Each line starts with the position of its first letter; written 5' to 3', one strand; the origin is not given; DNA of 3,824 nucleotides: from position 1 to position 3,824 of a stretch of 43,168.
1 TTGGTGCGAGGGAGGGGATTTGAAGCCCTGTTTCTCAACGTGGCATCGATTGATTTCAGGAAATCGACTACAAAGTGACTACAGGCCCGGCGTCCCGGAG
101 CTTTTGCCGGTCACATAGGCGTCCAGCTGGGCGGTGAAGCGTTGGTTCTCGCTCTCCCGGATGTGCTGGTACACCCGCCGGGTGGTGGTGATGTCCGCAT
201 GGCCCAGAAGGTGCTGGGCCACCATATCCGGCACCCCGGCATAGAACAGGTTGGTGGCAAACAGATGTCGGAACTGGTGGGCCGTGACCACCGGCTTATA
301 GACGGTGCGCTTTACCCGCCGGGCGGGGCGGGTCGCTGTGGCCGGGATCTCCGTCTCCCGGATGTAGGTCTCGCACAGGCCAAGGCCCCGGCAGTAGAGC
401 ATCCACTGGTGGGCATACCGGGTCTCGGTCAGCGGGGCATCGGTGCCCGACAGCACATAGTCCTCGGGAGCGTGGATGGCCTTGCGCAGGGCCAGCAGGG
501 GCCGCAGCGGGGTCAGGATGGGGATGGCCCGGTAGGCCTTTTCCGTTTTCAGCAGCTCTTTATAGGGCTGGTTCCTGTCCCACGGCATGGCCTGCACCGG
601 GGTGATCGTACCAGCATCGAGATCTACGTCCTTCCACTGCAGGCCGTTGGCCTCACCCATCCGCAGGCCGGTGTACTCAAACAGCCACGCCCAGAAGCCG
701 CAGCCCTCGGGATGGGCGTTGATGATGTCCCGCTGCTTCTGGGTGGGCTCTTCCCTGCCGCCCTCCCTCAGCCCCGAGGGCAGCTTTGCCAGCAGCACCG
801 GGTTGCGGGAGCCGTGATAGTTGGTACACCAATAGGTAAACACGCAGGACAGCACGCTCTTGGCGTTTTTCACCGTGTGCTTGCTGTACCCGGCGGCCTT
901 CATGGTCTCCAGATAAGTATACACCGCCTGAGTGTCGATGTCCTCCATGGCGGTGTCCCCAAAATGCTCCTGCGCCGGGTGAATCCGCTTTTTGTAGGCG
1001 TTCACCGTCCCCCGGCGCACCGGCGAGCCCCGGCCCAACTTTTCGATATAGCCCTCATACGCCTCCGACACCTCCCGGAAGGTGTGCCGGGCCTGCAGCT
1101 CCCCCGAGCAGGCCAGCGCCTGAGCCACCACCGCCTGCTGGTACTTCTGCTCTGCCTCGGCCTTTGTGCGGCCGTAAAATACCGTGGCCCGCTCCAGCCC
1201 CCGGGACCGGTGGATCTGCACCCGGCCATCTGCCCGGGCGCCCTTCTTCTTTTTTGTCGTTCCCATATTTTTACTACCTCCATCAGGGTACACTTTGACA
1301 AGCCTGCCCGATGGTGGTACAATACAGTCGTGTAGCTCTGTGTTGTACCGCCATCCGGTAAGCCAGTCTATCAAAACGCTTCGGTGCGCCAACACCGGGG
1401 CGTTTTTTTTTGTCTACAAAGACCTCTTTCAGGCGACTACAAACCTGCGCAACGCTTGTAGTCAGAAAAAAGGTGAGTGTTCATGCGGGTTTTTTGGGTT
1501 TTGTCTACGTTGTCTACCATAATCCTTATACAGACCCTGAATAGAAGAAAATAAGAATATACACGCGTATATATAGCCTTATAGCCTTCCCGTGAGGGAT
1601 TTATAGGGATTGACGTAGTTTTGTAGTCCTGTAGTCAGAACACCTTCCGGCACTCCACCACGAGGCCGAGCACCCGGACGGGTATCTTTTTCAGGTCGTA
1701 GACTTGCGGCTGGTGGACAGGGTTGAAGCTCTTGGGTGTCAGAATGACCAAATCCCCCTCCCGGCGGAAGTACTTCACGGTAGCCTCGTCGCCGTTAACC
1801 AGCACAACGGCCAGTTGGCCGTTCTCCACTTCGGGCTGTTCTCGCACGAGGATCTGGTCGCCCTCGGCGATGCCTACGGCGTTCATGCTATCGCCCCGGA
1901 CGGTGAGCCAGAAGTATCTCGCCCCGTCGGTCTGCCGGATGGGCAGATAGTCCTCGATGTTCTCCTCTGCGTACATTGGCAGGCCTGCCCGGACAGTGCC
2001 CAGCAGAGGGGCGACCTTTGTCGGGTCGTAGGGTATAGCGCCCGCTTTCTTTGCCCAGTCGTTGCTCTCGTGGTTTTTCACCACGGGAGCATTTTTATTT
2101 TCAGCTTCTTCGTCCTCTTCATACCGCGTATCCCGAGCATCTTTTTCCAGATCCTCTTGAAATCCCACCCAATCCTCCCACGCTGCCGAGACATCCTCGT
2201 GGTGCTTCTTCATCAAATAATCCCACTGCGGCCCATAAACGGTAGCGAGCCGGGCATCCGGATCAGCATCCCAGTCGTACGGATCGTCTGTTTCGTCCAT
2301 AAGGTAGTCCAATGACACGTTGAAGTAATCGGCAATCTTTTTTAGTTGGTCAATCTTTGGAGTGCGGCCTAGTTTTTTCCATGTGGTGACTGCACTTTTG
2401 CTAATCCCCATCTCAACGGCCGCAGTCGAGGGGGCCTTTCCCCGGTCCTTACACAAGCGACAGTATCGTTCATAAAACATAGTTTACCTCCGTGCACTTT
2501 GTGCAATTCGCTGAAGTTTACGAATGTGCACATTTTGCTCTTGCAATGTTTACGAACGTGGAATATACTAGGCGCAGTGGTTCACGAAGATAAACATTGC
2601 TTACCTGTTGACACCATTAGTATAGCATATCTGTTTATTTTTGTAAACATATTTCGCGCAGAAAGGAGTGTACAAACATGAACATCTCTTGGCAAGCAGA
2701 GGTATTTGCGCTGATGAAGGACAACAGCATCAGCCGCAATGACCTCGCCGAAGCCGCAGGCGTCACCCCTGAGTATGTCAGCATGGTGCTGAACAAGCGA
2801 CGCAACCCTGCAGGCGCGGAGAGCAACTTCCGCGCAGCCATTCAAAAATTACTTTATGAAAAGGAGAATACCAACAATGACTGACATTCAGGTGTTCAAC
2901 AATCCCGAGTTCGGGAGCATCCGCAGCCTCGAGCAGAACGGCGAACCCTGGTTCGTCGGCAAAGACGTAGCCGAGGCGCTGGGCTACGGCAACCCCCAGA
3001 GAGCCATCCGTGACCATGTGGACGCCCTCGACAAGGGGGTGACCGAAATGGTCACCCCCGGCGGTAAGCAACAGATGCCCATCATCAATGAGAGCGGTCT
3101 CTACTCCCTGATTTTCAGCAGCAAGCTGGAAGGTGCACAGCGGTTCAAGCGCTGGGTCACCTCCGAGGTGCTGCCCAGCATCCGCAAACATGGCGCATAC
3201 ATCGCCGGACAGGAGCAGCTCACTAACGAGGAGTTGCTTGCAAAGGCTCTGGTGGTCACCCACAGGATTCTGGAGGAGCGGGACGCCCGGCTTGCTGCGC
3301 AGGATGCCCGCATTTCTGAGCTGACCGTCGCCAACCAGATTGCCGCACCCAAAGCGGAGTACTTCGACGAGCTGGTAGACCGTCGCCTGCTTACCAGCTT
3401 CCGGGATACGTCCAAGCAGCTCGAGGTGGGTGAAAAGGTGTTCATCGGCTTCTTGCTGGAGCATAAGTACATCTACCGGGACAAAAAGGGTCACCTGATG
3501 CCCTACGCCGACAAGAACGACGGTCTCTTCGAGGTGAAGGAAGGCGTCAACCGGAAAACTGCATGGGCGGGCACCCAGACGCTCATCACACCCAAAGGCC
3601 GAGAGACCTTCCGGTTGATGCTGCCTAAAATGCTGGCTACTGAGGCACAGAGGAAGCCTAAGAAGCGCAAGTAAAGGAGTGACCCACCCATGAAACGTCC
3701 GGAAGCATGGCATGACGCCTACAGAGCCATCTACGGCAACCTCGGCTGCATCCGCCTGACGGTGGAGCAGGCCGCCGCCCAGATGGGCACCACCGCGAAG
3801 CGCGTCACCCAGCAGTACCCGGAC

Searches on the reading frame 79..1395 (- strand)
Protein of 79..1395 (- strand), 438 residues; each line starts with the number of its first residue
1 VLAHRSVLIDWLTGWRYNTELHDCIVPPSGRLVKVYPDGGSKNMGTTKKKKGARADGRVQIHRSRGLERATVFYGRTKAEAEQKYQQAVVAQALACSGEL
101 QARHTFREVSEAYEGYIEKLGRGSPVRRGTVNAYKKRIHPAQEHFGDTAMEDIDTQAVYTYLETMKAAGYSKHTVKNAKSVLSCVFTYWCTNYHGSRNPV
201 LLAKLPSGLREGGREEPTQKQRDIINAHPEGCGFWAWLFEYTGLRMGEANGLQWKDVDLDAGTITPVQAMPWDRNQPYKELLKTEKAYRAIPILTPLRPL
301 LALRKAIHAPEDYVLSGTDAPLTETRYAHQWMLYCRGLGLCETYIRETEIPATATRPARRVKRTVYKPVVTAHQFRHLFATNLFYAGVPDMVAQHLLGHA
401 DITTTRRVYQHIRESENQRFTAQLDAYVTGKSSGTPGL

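Call 36: search_protein_families(library=pfam, proteins=[window:79-1395:-], max_evalue=0.001)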
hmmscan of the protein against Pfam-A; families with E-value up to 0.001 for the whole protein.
window:79-1395:- (438 aa): 2 families
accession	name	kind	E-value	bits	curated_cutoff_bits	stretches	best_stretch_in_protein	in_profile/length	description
PF00589.27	Phage_integrase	-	2.7e-18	66.8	27.1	1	241-414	33-170/172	Phage integrase family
PF02899.23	Phage_int_SAM_1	-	2.4e-06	28.1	22.3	1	115-186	3-76/83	Phage integrase, N-terminal SAM-like domain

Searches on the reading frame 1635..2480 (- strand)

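Call 36: search_protein_families(library=pfam, proteins=[window:1635-2480:-], max_evalue=0.001)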
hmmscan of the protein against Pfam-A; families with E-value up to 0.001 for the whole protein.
window:1635-2480:- (281 aa): 3 families
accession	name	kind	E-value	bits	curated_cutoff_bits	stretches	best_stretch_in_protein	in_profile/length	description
PF00717.28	Peptidase_S24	-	1.4e-24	86.5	23.3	1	158-275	1-116/116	Peptidase S24-like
PF01381.28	HTH_3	-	9.9e-07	29.1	23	1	19-60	14-55/55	Helix-turn-helix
PF07022.19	Phage_CI_repr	-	5.8e-05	23.8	22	1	21-67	19-64/65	Bacteriophage CI repressor helix-turn-helix domain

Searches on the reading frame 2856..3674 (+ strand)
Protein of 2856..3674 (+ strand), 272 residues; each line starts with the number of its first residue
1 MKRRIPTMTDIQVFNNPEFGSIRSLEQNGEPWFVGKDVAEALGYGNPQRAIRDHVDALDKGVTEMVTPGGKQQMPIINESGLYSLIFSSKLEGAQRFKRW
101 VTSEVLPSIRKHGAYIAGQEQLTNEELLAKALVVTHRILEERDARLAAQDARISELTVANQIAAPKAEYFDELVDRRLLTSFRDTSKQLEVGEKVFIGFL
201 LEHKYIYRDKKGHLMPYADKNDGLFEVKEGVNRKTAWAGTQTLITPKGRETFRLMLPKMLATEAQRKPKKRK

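Call 36: search_protein_families(library=pfam, proteins=[window:2856-3674:+], max_evalue=0.001)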
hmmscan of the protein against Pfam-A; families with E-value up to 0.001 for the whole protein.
window:2856-3674:+ (272 aa): 2 families
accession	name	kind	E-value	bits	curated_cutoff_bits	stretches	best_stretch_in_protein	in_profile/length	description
PF02498.22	Bro-N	-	4.3e-28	98.2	25.6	1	22-107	2-96/96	BRO family, N-terminal domain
PF03374.19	ANT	-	6.8e-21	75.1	25.3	1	161-256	5-105/108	Phage antirepressor protein KilAC domain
